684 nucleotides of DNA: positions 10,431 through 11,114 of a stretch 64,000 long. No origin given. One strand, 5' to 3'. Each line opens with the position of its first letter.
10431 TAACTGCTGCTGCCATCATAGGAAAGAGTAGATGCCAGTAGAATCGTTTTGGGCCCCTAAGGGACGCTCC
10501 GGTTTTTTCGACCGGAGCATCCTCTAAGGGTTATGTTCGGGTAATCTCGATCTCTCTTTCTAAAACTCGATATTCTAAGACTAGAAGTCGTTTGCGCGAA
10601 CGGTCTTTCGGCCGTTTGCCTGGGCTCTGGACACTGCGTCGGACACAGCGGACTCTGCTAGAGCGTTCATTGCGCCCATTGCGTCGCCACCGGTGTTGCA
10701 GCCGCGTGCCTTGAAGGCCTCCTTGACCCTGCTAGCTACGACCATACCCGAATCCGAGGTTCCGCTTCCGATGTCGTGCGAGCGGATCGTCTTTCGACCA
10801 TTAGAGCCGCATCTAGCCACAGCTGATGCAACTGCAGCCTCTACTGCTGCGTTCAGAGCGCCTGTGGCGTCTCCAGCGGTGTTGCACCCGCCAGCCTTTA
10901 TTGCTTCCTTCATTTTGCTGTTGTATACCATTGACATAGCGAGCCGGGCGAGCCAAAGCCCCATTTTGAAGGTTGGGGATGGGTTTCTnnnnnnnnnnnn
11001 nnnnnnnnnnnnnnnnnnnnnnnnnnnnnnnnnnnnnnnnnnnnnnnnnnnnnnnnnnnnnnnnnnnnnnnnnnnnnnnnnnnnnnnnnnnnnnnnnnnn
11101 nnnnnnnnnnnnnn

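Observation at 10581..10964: Tandem double-histone-fold protein with a Cys-Asn-Thr L1 loop in both halves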

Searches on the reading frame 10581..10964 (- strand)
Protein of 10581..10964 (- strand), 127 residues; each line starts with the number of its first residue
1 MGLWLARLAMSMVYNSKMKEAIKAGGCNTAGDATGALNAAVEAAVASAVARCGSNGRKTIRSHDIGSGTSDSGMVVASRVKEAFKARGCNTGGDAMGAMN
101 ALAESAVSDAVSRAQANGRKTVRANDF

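Call 3: search_protein_families(library=pfam, proteins=[window:10581-10964:-], max_evalue=10)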
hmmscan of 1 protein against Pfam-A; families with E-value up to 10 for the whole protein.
window:10581-10964:- (127 aa): 4 families
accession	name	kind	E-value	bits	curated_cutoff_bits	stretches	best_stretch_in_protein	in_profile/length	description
PF00808.29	CBFD_NFYB_HMF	-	0.0027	18.4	21.4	2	46-65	42-61/65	Histone-like transcription factor (CBF/NF-Y) and archaeal histone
PF24262.1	DUF7463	-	0.0042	17.7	27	2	109-126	64-81/110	Family of unknown function (DUF7463)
PF01807.25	Zn_ribbon_DnaG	-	0.011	15.9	24.9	1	78-116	49-87/98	CHC2 zinc finger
PF02302.22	PTS_IIB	-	0.053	14.6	23.6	2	72-101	12-38/90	PTS system, Lactose/Cellobiose specific IIB subunit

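Call 4: search_protein_families(library=ncbifam, proteins=[window:10581-10964:-], max_evalue=10)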
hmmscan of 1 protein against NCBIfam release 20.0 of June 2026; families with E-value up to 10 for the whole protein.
window:10581-10964:- (127 aa): 5 families
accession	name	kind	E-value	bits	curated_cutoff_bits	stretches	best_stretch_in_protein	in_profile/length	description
NF043032.1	archaea_histone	superfamily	5.5e-06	26.7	50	2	101-126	31-56/60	histone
NF012176.0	tet_MFS_38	exception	0.063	12.3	925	1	10-50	358-398/450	tetracycline efflux MFS transporter Tet(38)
NF043052.1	DodecBact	equivalog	0.29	11.4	75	1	35-54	12-31/67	dodecin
NF001278.0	PRK00235.1-5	equivalog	0.64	9.6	252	1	74-109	204-239/246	adenosylcobinamide-GDP ribazoletransferase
TIGR01608.1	citD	equivalog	0.72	10.5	63.5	1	18-52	49-86/94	citrate lyase acyl carrier protein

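Call 5: search_solved_structures(query=window:10581-10964:-, max_evalue=10, show_alignments=3)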
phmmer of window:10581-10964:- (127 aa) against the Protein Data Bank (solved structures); distinct sequences matched with E-value up to 10: 32.
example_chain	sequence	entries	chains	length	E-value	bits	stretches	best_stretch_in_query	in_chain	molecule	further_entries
9qt0_A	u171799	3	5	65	9.9e-08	35.8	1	72-127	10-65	DUF1931 domain-containing protein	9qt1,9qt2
8cmp_A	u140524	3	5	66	0.00065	23.5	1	11-65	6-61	CBFD_NFYB_HMF domain-containing protein | Transcription factor CBF/NF-Y/archaeal histone domain-containing protein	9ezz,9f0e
8fvx_A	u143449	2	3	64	0.00085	23.2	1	74-126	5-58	CBFD_NFYB_HMF domain-containing protein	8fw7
9f2c_A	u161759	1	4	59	0.02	18.8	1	74-124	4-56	hypothetical protein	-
4fsv_A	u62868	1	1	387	0.18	15.7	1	10-83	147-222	Heat shock-related 70 kDa protein 2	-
5fpd_A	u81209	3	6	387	0.18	15.7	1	10-83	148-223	HEAT SHOCK-RELATED 70KDA PROTEIN 2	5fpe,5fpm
3i33_A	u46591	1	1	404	0.2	15.5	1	10-83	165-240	Heat shock-related 70 kDa protein 2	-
5fpn_A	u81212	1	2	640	0.34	14.8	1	10-83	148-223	HEAT SHOCK-RELATED 70 KDA PROTEIN 2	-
7f4z_A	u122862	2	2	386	0.49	14.3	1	9-77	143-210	Heat shock 70 kDa protein 1B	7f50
3kvg_A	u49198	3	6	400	0.52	14.2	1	11-109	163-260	Heat shock 70 (HSP70) protein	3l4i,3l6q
5aqw_A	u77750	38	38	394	0.53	14.2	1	10-77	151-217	HEAT SHOCK 70 KDA PROTEIN 1A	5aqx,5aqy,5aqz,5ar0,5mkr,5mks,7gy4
3g85_A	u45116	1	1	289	0.53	14.1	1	30-108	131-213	Transcriptional regulator (LacI family)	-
3fe1_A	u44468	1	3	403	0.56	14.1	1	10-82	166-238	Heat shock 70 kDa protein 6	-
5bn9_A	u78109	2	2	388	0.58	14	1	10-77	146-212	Heat shock 70 kDa protein 1A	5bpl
5bpm_A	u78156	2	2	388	0.59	14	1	10-77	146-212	Heat shock 70 kDa protein 1A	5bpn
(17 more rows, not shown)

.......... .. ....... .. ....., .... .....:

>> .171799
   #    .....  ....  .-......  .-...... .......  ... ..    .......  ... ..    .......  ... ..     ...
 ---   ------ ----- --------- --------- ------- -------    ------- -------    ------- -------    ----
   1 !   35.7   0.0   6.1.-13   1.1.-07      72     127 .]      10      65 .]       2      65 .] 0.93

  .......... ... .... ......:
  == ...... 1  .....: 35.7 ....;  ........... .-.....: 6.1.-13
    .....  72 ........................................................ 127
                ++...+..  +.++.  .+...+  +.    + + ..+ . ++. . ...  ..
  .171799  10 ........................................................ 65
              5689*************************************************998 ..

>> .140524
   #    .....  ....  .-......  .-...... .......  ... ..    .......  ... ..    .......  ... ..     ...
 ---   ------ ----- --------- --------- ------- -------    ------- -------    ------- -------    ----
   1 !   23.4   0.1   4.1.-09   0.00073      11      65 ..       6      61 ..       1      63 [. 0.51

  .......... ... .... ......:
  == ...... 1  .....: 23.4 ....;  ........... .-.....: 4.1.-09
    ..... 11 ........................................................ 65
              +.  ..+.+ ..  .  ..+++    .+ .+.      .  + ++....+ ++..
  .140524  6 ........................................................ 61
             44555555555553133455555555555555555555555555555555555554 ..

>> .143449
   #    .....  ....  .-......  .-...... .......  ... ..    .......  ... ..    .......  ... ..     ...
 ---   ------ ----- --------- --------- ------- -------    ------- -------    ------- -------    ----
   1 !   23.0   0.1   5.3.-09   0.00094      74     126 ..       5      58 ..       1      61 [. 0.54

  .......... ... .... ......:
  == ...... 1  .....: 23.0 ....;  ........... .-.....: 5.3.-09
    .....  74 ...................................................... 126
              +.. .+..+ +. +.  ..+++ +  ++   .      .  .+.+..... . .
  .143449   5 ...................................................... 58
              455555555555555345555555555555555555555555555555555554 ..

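Call 6: find_homologous_proteins(query=window:10581-10964:-, max_evalue=0.001)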
Query window:10581-10964:- (127 aa): 38 proteins with E <= 0.001 among 123 candidates.
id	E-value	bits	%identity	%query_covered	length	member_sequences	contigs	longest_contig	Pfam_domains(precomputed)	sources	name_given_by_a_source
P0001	1.3e-64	234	93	100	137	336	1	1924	-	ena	-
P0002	2.2e-64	233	92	100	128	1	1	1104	-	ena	-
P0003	1.3e-62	227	91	100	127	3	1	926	-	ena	-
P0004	4.0e-62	225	91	100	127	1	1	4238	-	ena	-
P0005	1.1e-60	221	89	100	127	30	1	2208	-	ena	-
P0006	4.7e-60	219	95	93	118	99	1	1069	-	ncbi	-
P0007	7.2e-60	218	94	93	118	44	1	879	-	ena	-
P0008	1.3e-59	217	87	100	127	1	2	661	-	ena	-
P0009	3.8e-59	216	95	91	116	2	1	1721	-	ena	-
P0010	6.2e-59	215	87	100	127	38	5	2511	-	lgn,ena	-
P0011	4.9e-58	212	83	100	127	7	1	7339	-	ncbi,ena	-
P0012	6.0e-57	209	85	100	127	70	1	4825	-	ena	-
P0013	1.5e-56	208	83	100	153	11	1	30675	-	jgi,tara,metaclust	tara:strand:+ start:9530 stop:9991 length:462 start_codon:yes stop_codon:yes gene_type:complete|meta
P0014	3.5e-56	206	92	93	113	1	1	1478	-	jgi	jgi:histone H3/H4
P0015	1.0e-53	198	83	100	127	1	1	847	-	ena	-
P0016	2.3e-53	197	86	93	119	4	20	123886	-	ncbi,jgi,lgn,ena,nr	ncbi:MAG: hypothetical protein QF911_05550 [Candidatus Thalassarchaeaceae archaeon]|nr:hypothetical 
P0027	1.9e-20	91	45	88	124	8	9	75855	-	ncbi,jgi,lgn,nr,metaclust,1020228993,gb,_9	ncbi:MAG TPA: hypothetical protein EYQ73_06155 [Candidatus Poseidoniales archaeon]|jgi:histone H3/H4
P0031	1.6e-13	69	43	91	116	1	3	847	PF09123.18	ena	-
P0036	7.7e-11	60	35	91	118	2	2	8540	PF00808.30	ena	-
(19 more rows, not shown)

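Call 35: find_encoding_contigs(protein=P0016, flank=10000, max_places=4)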
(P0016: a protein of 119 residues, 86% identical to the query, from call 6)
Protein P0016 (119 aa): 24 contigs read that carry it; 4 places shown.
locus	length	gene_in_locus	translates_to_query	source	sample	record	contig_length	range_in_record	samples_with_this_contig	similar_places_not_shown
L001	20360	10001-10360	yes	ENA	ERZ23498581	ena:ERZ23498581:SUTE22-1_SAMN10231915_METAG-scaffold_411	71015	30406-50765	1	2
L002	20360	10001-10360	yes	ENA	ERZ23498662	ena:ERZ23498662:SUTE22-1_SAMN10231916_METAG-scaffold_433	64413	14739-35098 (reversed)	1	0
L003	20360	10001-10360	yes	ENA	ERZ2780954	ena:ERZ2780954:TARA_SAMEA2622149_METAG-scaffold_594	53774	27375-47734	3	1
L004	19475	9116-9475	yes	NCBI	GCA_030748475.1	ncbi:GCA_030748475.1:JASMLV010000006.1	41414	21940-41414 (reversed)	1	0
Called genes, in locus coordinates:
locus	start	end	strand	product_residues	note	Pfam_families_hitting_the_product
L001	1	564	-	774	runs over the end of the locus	-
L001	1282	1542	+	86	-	-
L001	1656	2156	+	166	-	-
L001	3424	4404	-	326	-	PF08545:ACP_syn_III, PF08541:ACP_syn_III_C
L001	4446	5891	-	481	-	PF00171:Aldedh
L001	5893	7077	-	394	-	PF06089:Asparaginase_II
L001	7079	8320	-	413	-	PF00296:Bac_luciferase (weak)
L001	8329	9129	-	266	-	PF00106:adh_short, PF08659:KR (weak), PF13460:NAD_binding_10 (weak), PF13561:adh_short_C2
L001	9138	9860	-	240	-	PF00551:Formyl_trans_N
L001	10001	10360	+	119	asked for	-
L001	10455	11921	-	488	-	PF01336:tRNA_anti-codon, PF00152:tRNA-synt_2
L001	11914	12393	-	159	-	-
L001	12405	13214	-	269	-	PF08704:GCD14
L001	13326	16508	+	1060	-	PF17963:Big_9 (faint)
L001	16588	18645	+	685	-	PF00493:MCM (faint), PF01078:Mg_chelatase, PF07728:AAA_5 (faint), PF13401:AAA_22 (faint), PF00158:Sigma54_activat (weak), PF20436:LonB_AAA-LID (weak), PF05362:Lon_C, PF13541:ChlI (weak), +1 more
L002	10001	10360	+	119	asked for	-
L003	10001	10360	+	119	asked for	-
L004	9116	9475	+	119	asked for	-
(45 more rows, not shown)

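Call 37: predict_structure(alignment_id=A2)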
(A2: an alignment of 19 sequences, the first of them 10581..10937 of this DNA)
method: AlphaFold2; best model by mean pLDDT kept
length: 118 residues; sequences in the alignment: 19
mean_pLDDT: 95.4   pTM: 0.85
mean pLDDT of the five models: 95.4, 95.0, 94.7, 94.6, 88.3
residues with pLDDT >= 90: 116; 70-90: 2; 50-70: 0; < 50: 0
segments of 3 or more residues with pLDDT < 50: none
pLDDT, mean of each block of 10 residues (from residue 1): 93 96 95 96 95 94 95 95 96 97 97 96
secondary structure, 60 per line:
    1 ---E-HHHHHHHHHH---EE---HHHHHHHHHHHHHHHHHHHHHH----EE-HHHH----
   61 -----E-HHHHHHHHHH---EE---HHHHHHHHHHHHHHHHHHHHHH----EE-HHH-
elements in order: H6-15 H24-45 H53-56 H68-77 H86-107

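Call 39: search_protein_representatives(alignment_id=A2)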
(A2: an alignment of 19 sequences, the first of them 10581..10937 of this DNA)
Query: 19 sequences, 119 profile positions. Proteins with E-value up to 0.001 (for the whole library): 1697; up to 1e-10: 180; up to 1e-30: 13. The best 150 are listed.
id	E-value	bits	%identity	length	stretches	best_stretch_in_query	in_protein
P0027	7.3e-49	181.4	-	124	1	2-119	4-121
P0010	2.0e-47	176.8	-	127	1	1-119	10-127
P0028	2.2e-43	163.8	-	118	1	1-119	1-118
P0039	5.0e-41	156.2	-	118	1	1-119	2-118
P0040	1.1e-37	145.3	-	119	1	1-119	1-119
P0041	2.5e-37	144.2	-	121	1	2-119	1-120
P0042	3.9e-36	140.4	-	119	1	1-119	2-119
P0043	2.0e-35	138.0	-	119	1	1-119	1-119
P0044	3.2e-34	134.2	-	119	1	3-119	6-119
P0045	8.5e-34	132.8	-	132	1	2-102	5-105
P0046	1.6e-33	131.9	-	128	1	2-119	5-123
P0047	2.3e-32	128.2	-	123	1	3-119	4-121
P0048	1.6e-31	125.5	-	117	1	2-119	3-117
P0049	4.7e-30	120.7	-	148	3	60-119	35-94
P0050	4.3e-29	117.6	-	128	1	2-119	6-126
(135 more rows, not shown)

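Call 41: fold_search(model_id=the predicted structure, library=pdb)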
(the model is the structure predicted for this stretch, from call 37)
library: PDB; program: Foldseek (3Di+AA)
matches with E <= 10: 134; with E <= 0.001: 1
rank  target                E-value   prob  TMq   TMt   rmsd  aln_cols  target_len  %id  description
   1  1f1e                  8.3e-05  1.00  0.64  0.53   4.4       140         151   18  CRYSTAL STRUCTURE OF THE HISTONE FROM METHANOPYRUS KANDLERI (released 2001-10-31)
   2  6ae8_B                1.0e-03  1.00  0.61  0.44   5.3       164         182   14  Structure insight into histone chaperone Chz1-mediated H2A.Z recognition and replacement (released 2019-04-17)
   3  8yjm_G                1.1e-03  1.00  0.60  0.43   5.3       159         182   14  Structure of human SPT16 MD-CTD and MCM2 HBD chaperoning a histone H3-H4 tetramer and a single chain H2B-H2A chimera (released 2024-03-20)
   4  4m6b_D                1.3e-03  1.00  0.65  0.45   5.0       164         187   14  Crystal structure of yeast Swr1-Z domain in complex with H2A.Z-H2B dimer (released 2014-02-19)
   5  8uqd                  1.7e-03  1.00  0.61  0.27   4.8       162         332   15  Crystal structure of RNF168 (RING)-UbcH5c fused to H2A-H2B via a 20-residue linker (condition 2. RING not modeled in den (released 2024-01-17)
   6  4m6b_A                1.8e-03  1.00  0.61  0.43   5.3       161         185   14  Crystal structure of yeast Swr1-Z domain in complex with H2A.Z-H2B dimer (released 2014-02-19)
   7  7wlp_A                1.8e-03  1.00  0.60  0.43   5.1       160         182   15  Epstein-Barr virus protein BKRF4 restricts nucleosome assembly to suppress host antiviral responses (released 2022-11-16)
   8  8uq9_a                1.9e-03  1.00  0.58  0.21   5.1       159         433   15  Crystal structure of RNF168 (RING)-UbcH5c fused to H2A-H2B via a 4-residue linker (released 2024-01-17)
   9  8uqe                  2.0e-03  1.00  0.66  0.28   5.1       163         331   14  Crystal structure of RNF168 (RING)-UbcH5c fused to H2A-H2B via a 26-residue linker (RING not modeled in density) (released 2024-01-17)
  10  8zvy_A                2.0e-03  1.00  0.57  0.41   6.3       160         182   13  Alpha-Synuclein with H2a-H2b dimer complex structure. (released 2025-05-28)
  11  6k03                  2.6e-03  1.00  0.63  0.48   4.1       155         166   14  Crystal structure of ceH2A-H2B (released 2019-10-09)
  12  9cvt_D                2.6e-03  1.00  0.58  0.45   6.5       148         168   15  Melbournevirus Mini variant Nucleosome (released 2025-07-30)
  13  7n8n_A                2.7e-03  1.00  0.66  0.43   8.6       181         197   14  Melbournevirus nucleosome like particle (released 2021-08-04)
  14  9cvt_C                2.7e-03  1.00  0.63  0.47   4.2       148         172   16  Melbournevirus Mini variant Nucleosome (released 2025-07-30)
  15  6ae8_A                2.7e-03  1.00  0.59  0.43   5.2       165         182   16  Structure insight into histone chaperone Chz1-mediated H2A.Z recognition and replacement (released 2019-04-17)
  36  1wwi                  2.9e-02  1.00  0.63  0.52   4.8       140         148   11  Crystal structure of ttk003001566 from Thermus Thermophilus HB8 (released 2005-07-05)
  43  9qt1_A                1.5e-01  0.97  0.39  0.77   1.9        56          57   41  Bacterial histone HLp from Leptospira perolatii bound to DNA (released 2025-12-24)
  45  9qt0_A                2.1e-01  0.95  0.38  0.77   1.9        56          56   41  DNA-binding bacterial histone HLp from Leptospira perolatii (released 2025-12-24)
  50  9f2c_B                5.6e-01  0.93  0.44  0.88   1.1        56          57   36  Archaeal histone protein HTkC from Thermococcus kodakarensis (released 2024-10-02)
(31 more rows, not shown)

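Call 45: find_related_loci(query=A2, collection=genome_contigs, flank=3000)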
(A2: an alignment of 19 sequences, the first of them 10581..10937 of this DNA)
Query A2 (118 aa) in genome_contigs; peptide patterns used: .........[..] (x = any residue, [..] = any of these).
599 stretches matched a pattern (row limit reached: there are more); 549 encode a relative of the query (tblastn E <= 1e-3); the best 80 are kept; 80 distinct loci.
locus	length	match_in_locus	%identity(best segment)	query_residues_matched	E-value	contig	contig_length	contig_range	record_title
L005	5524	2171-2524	97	1-118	3e-71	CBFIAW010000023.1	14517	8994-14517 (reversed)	MAG: Candidatus Thalassarchaeaceae archaeon isolate Co_bin_552_indper genome assembly, contig: Co_bin_552_indper_c24, wh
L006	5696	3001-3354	97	1-118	1e-70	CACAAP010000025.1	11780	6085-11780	uncultured Candidatus Poseidoniales archaeon isolate AG-343-E09 genome assembly, contig: AG-343-E09_NODE_25, whole genom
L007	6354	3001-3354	96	1-118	4e-70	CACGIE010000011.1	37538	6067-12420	uncultured Candidatus Poseidoniales archaeon isolate AG-422-I18 genome assembly, contig: AG-422-I18_NODE_11, whole genom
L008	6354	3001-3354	96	1-118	3e-70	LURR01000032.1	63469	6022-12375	MAG: Marine group II euryarchaeote REDSEA-S11_B3N4 scaffold32, whole genome shotgun sequence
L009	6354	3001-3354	94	1-118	2e-59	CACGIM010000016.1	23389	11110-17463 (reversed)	uncultured Candidatus Poseidoniales archaeon isolate AG-422-I22 genome assembly, contig: AG-422-I22_NODE_16, whole genom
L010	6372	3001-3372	95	1-118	3e-59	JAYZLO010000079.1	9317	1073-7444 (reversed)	MAG: Thermoplasmatota archaeon isolate XB_MAG308 DB_MAG308_0079, whole genome shotgun sequence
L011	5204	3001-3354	95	1-118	3e-59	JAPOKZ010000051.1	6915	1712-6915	MAG: Methanobacteriota archaeon isolate bin103 k141_2502687_length_6915_cov_67.5732, whole genome shotgun sequence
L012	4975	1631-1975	96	1-115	4e-59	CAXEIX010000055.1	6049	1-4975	MAG TPA_asm: uncultured Candidatus Poseidoniales archaeon isolate ERR315860_concoct_68 genome assembly, contig: ERZ82894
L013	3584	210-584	93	1-118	5e-58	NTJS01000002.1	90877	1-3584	MAG: Marine Group II euryarchaeote MED-G35 EUII-MED-G35-C2, whole genome shotgun sequence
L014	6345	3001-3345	96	1-115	3e-58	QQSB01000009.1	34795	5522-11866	MAG: Candidatus Poseidoniales archaeon isolate bin_195 U_43193-9, whole genome shotgun sequence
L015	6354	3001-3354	92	1-118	1e-57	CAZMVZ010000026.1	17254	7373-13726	MAG TPA_asm: uncultured Candidatus Poseidoniales archaeon isolate SRP077602_co9_23 genome assembly, contig: NODE_4061_le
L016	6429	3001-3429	93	1-118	4e-57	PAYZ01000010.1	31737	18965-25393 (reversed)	MAG: Methanobacteriota archaeon isolate SP88 83122, whole genome shotgun sequence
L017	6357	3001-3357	86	1-118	6e-55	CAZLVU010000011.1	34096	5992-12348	MAG TPA_asm: uncultured Candidatus Poseidoniales archaeon isolate SRP260945_co1_377 genome assembly, contig: NODE_1755_l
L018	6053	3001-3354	90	1-118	5e-54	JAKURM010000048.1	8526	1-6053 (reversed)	MAG: Candidatus Thalassarchaeum sp. isolate ALOHA_A2.5_55 A2.5-MGIIb-O3-3_48, whole genome shotgun sequence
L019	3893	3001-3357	82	1-118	5e-53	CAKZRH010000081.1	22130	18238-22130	MAG TPA_asm: uncultured euryarchaeote isolate SRR2103016_bin.36_CONCOCT_v1.1_MAG genome assembly, contig: ERZ1742204.280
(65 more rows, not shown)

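Call 50: search_solved_structures(query=A2, max_evalue=10, show_alignments=0)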
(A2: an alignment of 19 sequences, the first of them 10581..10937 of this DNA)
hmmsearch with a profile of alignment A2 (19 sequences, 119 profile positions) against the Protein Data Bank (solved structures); distinct sequences matched with E-value up to 10: 59.
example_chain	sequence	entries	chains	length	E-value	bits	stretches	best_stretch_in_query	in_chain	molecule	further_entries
9qt0_A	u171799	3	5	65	7.3e-14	55.6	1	58-119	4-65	DUF1931 domain-containing protein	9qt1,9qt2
8cmp_A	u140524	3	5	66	9.9e-11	45.4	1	63-119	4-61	CBFD_NFYB_HMF domain-containing protein | Transcription factor CBF/NF-Y/archaeal histone domain-containing protein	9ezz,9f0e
8fvx_A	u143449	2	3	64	1.6e-10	44.7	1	64-119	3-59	CBFD_NFYB_HMF domain-containing protein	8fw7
9f2c_A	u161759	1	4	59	1.8e-10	44.6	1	3-54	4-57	hypothetical protein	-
8bdk_A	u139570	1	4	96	0.00013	25.7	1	8-56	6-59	DNA-binding protein HmvA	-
1b67_A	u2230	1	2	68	0.0014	22.4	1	13-58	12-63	PROTEIN (HISTONE HMFA)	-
1hta_A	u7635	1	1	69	0.0014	22.4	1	13-58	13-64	HISTONE HMFA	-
7ah8_A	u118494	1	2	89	0.0018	22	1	9-60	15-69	Nuclear transcription factor Y subunit beta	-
1n1j_A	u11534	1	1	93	0.002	21.9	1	9-60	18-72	NF-YB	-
4awl_B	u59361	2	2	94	0.0021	21.8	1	9-60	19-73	NUCLEAR TRANSCRIPTION FACTOR Y SUBUNIT BETA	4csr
6qmp_B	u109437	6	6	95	0.0021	21.8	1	9-60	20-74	Nuclear transcription factor Y subunit beta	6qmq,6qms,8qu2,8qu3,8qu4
9r4d_B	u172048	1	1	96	0.0022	21.7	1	9-60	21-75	Nuclear transcription factor Y subunit beta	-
9qv5_A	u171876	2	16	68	0.0035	21.1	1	7-56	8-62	Archaeal histone A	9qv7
9qv6_A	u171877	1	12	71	0.0044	20.8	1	6-56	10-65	Archaeal histone A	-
5g49_A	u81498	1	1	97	0.0089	19.8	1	20-59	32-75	NUCLEAR TRANSCRIPTION FACTOR Y SUBUNIT B-6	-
1f1e_A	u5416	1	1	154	0.015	19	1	14-56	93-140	HISTONE FOLD PROTEIN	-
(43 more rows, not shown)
